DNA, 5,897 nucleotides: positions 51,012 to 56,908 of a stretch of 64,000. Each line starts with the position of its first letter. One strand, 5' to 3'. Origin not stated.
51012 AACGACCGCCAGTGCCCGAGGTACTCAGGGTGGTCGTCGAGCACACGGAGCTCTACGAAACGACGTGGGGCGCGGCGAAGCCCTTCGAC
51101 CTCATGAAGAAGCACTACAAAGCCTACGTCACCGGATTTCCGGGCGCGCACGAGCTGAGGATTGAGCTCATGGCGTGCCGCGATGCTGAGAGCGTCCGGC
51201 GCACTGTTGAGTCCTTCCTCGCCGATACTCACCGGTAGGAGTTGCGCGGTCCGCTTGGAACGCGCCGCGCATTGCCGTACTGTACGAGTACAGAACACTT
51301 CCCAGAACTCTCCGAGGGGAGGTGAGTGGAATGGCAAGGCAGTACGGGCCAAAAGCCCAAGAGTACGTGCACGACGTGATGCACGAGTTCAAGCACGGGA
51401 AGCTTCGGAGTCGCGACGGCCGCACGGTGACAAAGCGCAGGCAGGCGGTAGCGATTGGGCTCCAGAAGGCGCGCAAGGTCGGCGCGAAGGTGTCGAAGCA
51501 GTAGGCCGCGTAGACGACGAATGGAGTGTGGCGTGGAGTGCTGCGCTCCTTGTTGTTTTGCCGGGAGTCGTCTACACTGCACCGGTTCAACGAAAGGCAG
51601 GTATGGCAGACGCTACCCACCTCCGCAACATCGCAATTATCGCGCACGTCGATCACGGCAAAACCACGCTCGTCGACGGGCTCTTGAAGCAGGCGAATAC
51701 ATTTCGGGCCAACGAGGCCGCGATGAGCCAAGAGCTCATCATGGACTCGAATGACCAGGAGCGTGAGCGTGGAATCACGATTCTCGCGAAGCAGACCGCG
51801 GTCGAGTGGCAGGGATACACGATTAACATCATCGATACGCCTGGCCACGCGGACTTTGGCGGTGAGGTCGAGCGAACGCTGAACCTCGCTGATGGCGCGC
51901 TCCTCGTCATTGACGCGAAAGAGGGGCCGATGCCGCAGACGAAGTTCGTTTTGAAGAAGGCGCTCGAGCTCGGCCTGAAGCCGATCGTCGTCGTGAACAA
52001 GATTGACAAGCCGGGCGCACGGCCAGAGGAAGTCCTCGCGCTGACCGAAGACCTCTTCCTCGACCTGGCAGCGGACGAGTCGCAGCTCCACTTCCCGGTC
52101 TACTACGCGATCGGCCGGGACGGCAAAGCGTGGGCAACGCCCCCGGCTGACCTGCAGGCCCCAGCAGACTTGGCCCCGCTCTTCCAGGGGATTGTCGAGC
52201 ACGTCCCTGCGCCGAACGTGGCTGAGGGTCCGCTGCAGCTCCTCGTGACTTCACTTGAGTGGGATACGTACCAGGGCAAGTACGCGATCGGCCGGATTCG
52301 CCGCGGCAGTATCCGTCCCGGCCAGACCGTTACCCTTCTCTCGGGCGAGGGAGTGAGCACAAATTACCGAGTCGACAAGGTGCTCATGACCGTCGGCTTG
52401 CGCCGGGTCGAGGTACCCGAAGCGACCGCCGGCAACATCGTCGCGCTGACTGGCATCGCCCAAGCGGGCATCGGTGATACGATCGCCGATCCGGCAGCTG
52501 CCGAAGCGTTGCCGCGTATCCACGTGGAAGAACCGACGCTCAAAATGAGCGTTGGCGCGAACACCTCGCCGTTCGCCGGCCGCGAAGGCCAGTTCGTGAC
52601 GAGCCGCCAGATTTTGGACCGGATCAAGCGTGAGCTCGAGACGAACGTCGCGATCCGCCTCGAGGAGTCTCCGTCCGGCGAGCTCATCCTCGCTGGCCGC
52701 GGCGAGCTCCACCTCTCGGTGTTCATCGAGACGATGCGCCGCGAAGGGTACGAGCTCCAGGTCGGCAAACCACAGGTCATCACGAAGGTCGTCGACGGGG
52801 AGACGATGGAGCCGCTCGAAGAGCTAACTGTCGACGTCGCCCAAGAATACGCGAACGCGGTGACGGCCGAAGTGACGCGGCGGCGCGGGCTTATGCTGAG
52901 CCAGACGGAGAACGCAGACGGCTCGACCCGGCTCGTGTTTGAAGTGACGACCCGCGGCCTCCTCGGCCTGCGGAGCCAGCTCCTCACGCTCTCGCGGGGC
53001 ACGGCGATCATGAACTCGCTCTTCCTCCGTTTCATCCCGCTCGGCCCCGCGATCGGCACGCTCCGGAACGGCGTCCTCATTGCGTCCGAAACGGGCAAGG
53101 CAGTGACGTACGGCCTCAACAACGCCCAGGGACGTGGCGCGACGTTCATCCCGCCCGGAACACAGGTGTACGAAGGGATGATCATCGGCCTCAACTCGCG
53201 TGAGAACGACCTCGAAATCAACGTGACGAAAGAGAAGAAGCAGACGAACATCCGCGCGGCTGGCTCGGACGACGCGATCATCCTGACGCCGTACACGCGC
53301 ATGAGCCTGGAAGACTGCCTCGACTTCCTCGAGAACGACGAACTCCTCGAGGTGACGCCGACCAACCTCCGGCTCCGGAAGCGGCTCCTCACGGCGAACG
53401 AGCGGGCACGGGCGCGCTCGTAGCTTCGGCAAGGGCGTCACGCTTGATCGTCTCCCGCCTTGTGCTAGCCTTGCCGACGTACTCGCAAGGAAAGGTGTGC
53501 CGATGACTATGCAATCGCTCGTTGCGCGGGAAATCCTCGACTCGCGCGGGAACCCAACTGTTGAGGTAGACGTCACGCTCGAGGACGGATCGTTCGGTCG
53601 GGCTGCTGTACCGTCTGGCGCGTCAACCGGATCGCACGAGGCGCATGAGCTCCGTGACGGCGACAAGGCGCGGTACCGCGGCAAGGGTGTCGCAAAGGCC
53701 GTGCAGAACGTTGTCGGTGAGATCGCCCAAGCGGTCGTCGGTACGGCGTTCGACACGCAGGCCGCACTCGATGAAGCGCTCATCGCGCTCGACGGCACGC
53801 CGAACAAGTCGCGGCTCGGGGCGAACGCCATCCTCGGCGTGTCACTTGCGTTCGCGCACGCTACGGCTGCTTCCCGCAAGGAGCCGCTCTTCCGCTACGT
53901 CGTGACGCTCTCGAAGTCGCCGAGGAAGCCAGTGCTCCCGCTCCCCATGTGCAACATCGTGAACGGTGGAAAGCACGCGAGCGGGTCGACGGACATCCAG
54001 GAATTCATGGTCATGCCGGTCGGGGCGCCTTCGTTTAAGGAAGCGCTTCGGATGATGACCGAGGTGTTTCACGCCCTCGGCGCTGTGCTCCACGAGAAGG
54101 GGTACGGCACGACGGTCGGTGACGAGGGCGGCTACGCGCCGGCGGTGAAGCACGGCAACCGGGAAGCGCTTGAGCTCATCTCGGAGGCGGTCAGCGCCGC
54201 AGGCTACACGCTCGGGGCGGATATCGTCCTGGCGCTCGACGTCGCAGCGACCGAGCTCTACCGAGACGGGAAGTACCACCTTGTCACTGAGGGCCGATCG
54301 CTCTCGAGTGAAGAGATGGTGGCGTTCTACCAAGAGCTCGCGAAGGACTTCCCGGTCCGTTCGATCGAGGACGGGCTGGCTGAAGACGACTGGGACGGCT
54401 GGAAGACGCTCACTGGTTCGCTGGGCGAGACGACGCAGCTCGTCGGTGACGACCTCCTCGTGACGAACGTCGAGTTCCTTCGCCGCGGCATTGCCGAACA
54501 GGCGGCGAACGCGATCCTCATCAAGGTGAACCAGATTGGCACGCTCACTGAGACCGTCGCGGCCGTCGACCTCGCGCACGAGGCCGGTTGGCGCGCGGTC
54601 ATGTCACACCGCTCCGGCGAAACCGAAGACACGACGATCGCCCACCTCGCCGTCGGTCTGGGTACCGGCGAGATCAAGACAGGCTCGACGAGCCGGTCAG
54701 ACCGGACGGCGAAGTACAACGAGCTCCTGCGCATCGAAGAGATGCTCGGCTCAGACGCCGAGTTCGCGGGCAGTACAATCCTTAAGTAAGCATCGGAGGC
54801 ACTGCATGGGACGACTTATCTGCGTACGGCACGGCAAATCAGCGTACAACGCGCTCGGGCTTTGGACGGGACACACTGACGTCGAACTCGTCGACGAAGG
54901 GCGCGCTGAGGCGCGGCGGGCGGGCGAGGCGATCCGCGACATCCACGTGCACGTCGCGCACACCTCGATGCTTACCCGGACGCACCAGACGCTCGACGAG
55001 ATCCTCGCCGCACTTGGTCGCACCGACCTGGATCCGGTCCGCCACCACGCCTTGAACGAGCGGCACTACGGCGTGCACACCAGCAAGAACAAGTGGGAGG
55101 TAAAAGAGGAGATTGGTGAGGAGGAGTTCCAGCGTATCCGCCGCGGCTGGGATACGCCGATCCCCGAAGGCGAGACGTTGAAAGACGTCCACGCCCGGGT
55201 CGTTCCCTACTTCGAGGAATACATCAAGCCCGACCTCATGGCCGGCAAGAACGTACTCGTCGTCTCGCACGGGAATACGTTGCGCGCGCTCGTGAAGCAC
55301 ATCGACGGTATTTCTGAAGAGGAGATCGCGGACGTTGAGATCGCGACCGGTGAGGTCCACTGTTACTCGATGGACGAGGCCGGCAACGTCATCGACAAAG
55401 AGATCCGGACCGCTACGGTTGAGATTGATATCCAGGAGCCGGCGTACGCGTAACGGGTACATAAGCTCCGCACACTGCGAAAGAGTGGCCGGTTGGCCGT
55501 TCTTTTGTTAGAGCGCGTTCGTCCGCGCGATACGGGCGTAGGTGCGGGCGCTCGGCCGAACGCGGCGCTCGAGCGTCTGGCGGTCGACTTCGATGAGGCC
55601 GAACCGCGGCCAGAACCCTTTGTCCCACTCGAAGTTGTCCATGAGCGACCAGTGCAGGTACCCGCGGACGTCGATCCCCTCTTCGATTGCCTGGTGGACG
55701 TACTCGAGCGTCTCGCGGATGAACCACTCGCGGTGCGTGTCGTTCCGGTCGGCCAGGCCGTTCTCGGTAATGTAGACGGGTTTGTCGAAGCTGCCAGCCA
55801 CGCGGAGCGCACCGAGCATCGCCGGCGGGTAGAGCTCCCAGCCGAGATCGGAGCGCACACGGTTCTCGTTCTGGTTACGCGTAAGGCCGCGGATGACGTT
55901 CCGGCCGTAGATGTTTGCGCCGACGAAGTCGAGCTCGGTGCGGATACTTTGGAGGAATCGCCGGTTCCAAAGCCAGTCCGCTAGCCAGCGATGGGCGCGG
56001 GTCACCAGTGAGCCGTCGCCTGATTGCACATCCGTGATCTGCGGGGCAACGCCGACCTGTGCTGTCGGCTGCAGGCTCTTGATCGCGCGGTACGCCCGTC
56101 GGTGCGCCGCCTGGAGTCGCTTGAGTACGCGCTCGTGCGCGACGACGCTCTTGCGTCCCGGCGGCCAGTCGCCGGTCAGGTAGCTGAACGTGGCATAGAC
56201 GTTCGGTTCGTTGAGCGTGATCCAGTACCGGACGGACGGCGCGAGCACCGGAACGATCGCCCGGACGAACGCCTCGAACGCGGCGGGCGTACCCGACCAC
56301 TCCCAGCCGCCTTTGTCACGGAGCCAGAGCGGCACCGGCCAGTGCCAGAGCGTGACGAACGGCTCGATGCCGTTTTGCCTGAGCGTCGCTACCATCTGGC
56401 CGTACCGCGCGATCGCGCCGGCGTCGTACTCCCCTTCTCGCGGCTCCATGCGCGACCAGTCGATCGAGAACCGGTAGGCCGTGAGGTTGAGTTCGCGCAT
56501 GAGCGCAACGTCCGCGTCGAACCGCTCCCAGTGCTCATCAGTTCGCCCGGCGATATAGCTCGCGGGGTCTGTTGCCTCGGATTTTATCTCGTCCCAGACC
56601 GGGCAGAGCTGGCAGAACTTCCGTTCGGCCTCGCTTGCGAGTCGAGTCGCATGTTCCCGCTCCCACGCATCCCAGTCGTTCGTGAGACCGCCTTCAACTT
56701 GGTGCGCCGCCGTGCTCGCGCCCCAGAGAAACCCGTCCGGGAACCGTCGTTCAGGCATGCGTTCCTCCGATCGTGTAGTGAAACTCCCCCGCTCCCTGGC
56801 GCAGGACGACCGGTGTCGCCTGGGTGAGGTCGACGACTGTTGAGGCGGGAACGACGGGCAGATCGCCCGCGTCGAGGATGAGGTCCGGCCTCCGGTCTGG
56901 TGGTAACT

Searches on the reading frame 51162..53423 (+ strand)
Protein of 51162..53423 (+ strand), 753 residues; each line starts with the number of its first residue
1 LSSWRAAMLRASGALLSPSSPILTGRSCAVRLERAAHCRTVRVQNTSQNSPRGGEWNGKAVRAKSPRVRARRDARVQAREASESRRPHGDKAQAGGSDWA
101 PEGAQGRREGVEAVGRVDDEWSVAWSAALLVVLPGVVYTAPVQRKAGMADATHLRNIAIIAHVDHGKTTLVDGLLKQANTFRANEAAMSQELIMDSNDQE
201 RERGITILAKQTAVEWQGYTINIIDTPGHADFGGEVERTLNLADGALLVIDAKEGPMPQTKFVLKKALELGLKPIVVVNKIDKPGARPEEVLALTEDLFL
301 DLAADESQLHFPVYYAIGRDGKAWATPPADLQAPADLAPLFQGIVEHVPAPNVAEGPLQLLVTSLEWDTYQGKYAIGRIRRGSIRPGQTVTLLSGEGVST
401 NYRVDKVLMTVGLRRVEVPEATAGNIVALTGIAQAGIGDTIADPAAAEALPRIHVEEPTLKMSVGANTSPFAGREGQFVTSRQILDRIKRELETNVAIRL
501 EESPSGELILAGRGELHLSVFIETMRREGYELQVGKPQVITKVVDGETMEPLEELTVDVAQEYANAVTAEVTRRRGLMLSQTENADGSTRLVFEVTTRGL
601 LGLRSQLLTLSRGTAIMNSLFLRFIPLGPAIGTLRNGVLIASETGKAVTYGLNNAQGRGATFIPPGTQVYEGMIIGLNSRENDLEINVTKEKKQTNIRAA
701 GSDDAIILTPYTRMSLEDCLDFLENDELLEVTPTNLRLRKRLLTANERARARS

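Call 50: search_protein_families(library=pfam, proteins=[window:51162-53423:+], max_evalue=0.00001)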
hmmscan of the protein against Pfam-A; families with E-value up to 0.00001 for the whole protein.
window:51162-53423:+ (753 aa): 7 families
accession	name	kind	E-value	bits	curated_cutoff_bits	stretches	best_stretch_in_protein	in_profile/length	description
PF00009.33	GTP_EFTU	-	2e-55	187.7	26.5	1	154-349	3-187/188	Elongation factor Tu GTP binding domain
PF21018.2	BipA_C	-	6.5e-44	148.6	23.8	1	636-744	1-109/110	TypA/BipA C-terminal domain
PF00679.30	EFG_C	-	3.3e-15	56.3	27.9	1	548-626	2-80/89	Elongation factor G C-terminus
PF03144.31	GTP_EFTU_D2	-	1.9e-10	41.4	30.3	1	372-442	1-73/73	Elongation factor Tu domain 2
PF22042.2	EF-G_D2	-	2.4e-08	34.4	27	1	360-442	4-82/84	Elongation factor G domain 2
PF01926.29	MMR_HSR1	-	2e-06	28.3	21.9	0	199-280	26-113/113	50S ribosome-binding GTPase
PF14492.12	EFG_III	-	9.5e-06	26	27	0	498-535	35-74/75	Elongation Factor G, domain III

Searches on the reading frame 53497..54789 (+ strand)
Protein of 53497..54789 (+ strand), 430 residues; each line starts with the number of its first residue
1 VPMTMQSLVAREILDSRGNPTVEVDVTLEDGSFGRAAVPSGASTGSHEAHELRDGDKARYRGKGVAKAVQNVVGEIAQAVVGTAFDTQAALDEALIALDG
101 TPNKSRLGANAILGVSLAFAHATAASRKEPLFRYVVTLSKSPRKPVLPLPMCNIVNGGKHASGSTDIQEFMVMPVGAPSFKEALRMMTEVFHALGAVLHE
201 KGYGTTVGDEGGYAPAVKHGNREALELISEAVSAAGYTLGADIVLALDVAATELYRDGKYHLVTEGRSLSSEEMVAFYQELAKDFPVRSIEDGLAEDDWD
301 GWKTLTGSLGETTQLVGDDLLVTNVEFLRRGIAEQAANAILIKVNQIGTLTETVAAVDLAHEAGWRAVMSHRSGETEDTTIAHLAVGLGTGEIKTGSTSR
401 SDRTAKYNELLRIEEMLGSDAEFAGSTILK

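Call 50: search_protein_families(library=pfam, proteins=[window:53497-54789:+], max_evalue=0.00001)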
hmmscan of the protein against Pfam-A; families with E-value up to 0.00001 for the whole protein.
window:53497-54789:+ (430 aa): 3 families
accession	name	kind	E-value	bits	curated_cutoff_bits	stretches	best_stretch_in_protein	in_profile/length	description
PF00113.28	Enolase_C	-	6.2e-120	400.4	21.5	1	146-428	3-292/296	Enolase, C-terminal TIM barrel domain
PF03952.21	Enolase_N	-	3.7e-57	192.6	35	1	6-135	2-131/131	Enolase, N-terminal domain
PF13378.12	MR_MLE_C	-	1.1e-08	35.5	29.4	1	262-402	55-183/219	Enolase C-terminal domain-like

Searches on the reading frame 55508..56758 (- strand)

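Call 50: search_protein_families(library=pfam, proteins=[window:55508-56758:-], max_evalue=0.00001)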
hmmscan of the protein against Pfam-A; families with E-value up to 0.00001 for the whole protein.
window:55508-56758:- (416 aa): 1 family
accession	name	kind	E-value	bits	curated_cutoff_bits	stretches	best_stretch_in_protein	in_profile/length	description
PF00232.24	Glyco_hydro_1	-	3.6e-79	266.8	22.6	2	4-245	3-226/453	Glycosyl hydrolase family 1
